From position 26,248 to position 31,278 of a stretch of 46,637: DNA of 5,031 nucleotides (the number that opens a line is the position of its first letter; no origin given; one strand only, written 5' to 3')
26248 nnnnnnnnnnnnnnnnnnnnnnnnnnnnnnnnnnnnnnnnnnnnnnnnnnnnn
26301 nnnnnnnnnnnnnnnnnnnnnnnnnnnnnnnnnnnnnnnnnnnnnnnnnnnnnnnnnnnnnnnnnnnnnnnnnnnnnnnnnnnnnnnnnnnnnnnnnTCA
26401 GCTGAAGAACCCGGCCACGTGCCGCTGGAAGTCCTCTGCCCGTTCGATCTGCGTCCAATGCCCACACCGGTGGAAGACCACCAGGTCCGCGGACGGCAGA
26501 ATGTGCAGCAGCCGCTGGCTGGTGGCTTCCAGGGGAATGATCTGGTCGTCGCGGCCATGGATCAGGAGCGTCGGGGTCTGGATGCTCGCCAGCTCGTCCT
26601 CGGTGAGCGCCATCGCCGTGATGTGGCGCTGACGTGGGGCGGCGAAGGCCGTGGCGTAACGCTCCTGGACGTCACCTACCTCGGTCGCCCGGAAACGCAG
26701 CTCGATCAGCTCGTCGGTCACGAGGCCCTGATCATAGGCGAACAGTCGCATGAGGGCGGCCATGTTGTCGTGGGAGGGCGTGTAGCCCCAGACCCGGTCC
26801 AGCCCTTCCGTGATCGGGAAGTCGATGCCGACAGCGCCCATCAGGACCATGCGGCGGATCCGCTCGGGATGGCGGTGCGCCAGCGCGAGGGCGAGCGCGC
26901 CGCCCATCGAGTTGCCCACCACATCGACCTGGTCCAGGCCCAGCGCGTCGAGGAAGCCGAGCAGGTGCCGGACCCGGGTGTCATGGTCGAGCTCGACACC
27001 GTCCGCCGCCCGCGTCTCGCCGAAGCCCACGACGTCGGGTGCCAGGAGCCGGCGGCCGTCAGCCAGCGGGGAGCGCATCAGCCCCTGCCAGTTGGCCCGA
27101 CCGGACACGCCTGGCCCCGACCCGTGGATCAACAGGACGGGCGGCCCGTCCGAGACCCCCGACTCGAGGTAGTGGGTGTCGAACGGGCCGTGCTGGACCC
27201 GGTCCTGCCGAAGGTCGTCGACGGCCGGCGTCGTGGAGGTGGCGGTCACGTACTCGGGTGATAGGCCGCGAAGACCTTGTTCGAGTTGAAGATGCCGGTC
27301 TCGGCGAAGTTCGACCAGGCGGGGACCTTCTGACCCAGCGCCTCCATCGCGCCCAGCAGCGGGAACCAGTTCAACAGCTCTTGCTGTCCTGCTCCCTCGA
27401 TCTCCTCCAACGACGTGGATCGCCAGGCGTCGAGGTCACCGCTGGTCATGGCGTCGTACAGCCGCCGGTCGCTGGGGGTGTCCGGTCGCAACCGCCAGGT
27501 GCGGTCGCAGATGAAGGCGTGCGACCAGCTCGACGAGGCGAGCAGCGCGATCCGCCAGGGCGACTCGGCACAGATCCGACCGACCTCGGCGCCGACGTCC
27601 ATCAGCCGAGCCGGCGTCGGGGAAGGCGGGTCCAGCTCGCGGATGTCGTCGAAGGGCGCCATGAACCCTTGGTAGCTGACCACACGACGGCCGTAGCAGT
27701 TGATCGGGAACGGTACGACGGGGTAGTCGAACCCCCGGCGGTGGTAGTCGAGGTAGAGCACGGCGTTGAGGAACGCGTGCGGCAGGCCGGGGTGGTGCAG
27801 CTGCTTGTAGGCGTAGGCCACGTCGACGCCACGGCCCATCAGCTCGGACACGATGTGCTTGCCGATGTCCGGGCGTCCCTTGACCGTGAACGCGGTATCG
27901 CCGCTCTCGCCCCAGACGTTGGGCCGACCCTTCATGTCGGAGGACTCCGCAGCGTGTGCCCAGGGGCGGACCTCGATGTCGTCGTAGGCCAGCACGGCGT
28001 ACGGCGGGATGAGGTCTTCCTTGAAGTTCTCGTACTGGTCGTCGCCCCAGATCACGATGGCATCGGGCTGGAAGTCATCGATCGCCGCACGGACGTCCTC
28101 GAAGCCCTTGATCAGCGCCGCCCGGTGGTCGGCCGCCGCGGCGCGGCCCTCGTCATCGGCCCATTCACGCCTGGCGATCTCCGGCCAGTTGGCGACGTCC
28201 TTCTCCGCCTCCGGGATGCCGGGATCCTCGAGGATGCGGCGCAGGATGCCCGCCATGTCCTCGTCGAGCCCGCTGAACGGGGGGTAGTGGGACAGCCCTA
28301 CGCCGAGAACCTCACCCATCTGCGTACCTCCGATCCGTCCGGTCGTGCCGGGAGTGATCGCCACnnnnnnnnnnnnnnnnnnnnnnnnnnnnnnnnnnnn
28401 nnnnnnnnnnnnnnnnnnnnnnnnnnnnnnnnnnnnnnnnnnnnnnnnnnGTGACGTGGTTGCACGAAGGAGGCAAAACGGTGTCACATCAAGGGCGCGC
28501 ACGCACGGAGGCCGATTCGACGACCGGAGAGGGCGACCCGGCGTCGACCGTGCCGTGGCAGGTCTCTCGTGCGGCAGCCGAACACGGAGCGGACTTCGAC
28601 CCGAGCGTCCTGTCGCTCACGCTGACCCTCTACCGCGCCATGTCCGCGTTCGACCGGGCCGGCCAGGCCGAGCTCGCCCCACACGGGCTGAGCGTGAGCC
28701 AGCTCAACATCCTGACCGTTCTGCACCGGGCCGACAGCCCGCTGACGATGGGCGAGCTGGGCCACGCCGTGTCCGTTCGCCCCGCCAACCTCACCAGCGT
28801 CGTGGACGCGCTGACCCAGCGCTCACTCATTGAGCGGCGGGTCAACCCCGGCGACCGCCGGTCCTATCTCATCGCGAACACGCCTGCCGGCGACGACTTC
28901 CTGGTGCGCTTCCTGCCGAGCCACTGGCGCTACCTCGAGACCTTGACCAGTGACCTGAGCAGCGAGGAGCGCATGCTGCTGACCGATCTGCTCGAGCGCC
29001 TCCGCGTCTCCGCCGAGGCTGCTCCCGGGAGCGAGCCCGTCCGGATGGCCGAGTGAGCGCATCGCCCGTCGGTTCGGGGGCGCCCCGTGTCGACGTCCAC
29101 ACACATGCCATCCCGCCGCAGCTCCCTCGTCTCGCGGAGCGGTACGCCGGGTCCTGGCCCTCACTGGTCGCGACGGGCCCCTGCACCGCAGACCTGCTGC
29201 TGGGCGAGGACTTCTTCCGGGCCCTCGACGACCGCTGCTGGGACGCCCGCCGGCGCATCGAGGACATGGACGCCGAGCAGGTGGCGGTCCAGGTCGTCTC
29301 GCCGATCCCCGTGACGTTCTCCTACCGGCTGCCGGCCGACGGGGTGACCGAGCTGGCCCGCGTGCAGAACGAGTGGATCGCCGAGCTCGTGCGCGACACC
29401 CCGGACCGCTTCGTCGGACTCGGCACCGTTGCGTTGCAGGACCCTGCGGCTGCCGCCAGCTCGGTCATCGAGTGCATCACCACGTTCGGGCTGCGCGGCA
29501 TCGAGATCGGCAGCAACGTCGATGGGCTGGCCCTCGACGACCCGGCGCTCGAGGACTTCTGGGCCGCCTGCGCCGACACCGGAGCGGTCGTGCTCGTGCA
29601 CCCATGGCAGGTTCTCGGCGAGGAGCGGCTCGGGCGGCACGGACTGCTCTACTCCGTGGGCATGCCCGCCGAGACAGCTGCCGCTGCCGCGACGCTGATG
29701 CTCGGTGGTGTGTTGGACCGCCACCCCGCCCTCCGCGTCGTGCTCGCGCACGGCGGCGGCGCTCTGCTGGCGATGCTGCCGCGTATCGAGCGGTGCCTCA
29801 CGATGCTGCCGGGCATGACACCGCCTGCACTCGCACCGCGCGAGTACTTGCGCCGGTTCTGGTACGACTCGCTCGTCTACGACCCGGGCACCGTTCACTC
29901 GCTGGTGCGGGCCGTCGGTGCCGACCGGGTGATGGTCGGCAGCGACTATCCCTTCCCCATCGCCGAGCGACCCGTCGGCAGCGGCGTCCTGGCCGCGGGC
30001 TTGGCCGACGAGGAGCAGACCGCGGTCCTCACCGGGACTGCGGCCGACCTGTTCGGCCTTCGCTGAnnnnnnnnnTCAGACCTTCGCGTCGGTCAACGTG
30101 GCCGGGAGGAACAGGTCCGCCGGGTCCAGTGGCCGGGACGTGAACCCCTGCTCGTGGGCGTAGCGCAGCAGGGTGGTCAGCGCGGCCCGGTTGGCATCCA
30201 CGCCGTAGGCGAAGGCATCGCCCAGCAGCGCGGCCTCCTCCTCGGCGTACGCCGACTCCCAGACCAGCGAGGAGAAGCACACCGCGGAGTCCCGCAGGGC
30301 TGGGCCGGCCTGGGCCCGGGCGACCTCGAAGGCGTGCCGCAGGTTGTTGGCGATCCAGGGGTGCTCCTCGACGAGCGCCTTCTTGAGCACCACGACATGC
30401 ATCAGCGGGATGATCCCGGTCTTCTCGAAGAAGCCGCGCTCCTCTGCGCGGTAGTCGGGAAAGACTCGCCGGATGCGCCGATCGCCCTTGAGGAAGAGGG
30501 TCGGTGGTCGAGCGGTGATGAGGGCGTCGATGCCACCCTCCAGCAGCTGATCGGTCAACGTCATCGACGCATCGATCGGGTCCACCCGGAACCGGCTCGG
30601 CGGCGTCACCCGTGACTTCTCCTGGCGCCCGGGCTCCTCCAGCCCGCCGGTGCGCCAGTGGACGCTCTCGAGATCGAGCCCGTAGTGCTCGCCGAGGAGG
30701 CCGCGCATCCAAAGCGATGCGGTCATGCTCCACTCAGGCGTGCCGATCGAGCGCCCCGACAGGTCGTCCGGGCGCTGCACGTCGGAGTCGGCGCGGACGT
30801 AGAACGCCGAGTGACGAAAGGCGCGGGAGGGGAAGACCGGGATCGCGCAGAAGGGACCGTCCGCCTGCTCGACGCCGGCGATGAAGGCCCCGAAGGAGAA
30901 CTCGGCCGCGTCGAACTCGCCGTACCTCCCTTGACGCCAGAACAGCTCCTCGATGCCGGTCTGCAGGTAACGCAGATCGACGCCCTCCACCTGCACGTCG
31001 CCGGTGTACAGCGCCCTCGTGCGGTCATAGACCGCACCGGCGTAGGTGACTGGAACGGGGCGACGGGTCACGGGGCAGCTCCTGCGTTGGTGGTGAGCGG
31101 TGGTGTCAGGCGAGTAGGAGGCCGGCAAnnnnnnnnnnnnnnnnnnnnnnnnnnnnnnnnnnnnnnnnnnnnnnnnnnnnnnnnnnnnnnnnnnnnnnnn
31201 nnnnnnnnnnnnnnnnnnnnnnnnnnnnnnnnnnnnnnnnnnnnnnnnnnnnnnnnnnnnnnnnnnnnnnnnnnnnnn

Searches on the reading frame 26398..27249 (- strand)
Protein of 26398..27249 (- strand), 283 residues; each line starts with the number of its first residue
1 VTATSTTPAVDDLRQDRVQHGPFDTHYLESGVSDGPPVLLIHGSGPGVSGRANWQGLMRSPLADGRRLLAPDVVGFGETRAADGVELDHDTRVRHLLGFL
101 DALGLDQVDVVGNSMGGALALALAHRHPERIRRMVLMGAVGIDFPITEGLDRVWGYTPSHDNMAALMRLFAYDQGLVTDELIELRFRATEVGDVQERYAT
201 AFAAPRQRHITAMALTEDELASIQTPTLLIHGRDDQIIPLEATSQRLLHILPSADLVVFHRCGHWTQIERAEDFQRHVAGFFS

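Call 41: search_protein_families(library=pfam, proteins=[window:26398-27249:-], max_evalue=0.00001)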
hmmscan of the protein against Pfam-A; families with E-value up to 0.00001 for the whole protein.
window:26398-27249:- (283 aa): 3 families
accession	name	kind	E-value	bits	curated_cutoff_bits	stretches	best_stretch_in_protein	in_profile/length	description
PF00561.26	Abhydrolase_1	-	3.2e-30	106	25.8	1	36-270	1-244/245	alpha/beta hydrolase fold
PF12697.13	Abhydrolase_6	-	3.1e-22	80.7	26.3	1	38-274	1-214/217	Alpha/beta hydrolase family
PF12146.15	Hydrolase_4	-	3.1e-14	53.3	27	1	62-140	28-110/239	Serine aminopeptidase, S33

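Call 85: search_protein_families(library=ncbifam, proteins=[window:26398-27249:-], max_evalue=1e-8)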
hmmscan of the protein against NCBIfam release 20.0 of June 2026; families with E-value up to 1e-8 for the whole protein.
window:26398-27249:- (283 aa): 25 families
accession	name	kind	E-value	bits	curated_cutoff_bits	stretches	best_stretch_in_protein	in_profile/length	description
NF045632.1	hydroxlase_HsaD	equivalog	1.7e-50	171.6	400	1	17-282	16-288/290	4,5:9,10-diseco-3-hydroxy-5,9,17-trioxoandrosta-1(10),2-diene-4-oate hydrolase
TIGR03343.1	biphenyl_bphD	equivalog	3.2e-43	147.9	462.15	1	22-281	19-279/282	2-hydroxy-6-oxo-6-phenylhexa-2,4-dienoate hydrolase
NF011457.0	PRK14875.1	equivalog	4.2e-37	128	307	1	24-281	121-368/372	acetoin dehydrogenase dihydrolipoyllysine-residue acetyltransferase subunit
NF051488.1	bifunc_PcaDC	exception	3.8e-23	82.2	390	1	30-282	7-250/375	bifunctional 3-oxoadipate enol-lactonase/4-carboxymuconolactone decarboxylase PcaDC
TIGR02427.1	protocat_pcaD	equivalog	1.5e-21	77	255.85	2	27-138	4-111/251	3-oxoadipate enol-lactonase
NF050089.1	i_nPHAscl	equivalog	8.3e-21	74.3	300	1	34-142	17-120/288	intracellular short-chain-length polyhydroxyalkanoate depolymerase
NF002938.0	PRK03592.1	equivalog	2.3e-20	73.1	241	1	24-140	21-130/298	haloalkane dehalogenase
TIGR03056.1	bchO_mg_che_rel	equivalog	5.8e-18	64.9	172.55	1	16-146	9-135/278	alpha/beta fold hydrolase BchO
TIGR03611.1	RutD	equivalog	3.5e-17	62.6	238.5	0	35-139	13-113/258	pyrimidine utilization protein D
NF002043.0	PRK00870.1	subfamily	1.5e-16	60.7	265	1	18-138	29-147/302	haloalkane dehalogenase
NF052614.1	AB_fold_OlsI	equivalog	1.8e-16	60.5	385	1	89-282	71-255/272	ornithine lipid biosynthesis O-acyltransferase OlsI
TIGR01250.1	pro_imino_pep_2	subfamily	2.7e-16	60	167.65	0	217-282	224-287/288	proline iminopeptidase-family hydrolase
NF045945.1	ProImpepLactob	equivalog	1.8e-15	57.2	400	0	23-140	13-132/293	proline iminopeptidase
NF051487.1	bifunc_PcaCD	exception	3.5e-15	56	430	1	37-282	174-411/413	bifunctional 4-carboxymuconolactone decarboxylase/3-oxoadipate enol-lactonase PcaCD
TIGR03695.1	menH_SHCHC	equivalog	1.4e-14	54.2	208.55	0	36-139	3-104/252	2-succinyl-6-hydroxy-2,4-cyclohexadiene-1-carboxylate synthase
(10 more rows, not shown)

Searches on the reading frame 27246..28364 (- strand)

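Call 41: search_protein_families(library=pfam, proteins=[window:27246-28364:-], max_evalue=0.00001)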
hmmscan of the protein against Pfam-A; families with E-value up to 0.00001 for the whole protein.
window:27246-28364:- (372 aa): 1 family
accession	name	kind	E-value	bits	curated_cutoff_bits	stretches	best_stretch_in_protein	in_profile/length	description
PF02900.23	LigB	-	2.1e-14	53.7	26.3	1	247-365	145-268/269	Catalytic LigB subunit of aromatic ring-opening dioxygenase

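Call 85: search_protein_families(library=ncbifam, proteins=[window:27246-28364:-], max_evalue=1e-8)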
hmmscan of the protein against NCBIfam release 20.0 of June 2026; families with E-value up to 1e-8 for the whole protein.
window:27246-28364:- (372 aa): 1 family
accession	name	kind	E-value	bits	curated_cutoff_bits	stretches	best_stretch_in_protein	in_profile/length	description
NF009909.0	PRK13370.1-3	subfamily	5.7e-10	39.1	286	0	81-224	23-139/286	3-carboxyethylcatechol 2,3-dioxygenase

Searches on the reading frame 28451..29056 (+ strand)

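Call 14: search_protein_families(library=pfam, proteins=[window:28451-29056:+], max_evalue=0.001)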
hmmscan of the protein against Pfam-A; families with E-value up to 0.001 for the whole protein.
window:28451-29056:+ (201 aa): 3 families
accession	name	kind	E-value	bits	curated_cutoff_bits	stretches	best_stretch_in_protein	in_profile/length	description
PF01047.28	MarR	-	3.7e-12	46.4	24.6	1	80-138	1-58/59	MarR family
PF12802.13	MarR_2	-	3.3e-11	43.6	27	1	78-138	1-61/61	MarR family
PF08100.18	Dimerisation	-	1.9e-05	24.9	25.6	1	82-152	25-92/93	O-methyltransferase dimerisation domain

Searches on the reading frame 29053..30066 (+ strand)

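Call 14: search_protein_families(library=pfam, proteins=[window:29053-30066:+], max_evalue=0.001)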
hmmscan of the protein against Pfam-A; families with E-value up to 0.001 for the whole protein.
window:29053-30066:+ (337 aa): 1 family
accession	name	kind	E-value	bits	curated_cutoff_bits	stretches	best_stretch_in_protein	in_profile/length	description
PF04909.20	Amidohydro_2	-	5e-45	154.9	26.4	1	13-336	1-289/289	Amidohydrolase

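Call 85: search_protein_families(library=ncbifam, proteins=[window:29053-30066:+], max_evalue=1e-8)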
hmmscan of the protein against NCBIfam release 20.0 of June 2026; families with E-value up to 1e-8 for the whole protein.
window:29053-30066:+ (337 aa): 0 families

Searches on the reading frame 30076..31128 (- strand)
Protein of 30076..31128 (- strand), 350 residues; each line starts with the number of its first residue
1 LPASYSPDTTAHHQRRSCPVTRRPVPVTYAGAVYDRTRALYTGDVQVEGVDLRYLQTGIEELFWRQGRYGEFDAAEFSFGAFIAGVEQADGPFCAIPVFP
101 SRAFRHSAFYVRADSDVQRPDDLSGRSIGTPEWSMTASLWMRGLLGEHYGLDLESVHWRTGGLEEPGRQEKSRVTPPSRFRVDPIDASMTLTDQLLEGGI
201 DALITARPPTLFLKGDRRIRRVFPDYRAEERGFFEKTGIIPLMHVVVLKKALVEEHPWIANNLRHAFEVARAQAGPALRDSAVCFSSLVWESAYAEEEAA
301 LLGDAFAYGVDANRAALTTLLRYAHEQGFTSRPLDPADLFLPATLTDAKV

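Call 14: search_protein_families(library=pfam, proteins=[window:30076-31128:-], max_evalue=0.001)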
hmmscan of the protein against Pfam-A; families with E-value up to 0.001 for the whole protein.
window:30076-31128:- (350 aa): 2 families
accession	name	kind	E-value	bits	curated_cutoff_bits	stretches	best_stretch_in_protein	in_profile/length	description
PF12974.12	Phosphonate-bd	-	3.9e-07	30.1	27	1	66-155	45-135/242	ABC transporter, phosphonate, periplasmic substrate-binding protein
PF09084.16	NMT1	-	0.00016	22.1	20.5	0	107-157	75-123/216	NMT1/THI5 like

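Call 85: search_protein_families(library=ncbifam, proteins=[window:30076-31128:-], max_evalue=1e-8)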
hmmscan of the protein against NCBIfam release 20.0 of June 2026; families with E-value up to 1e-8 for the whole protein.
window:30076-31128:- (350 aa): 0 families
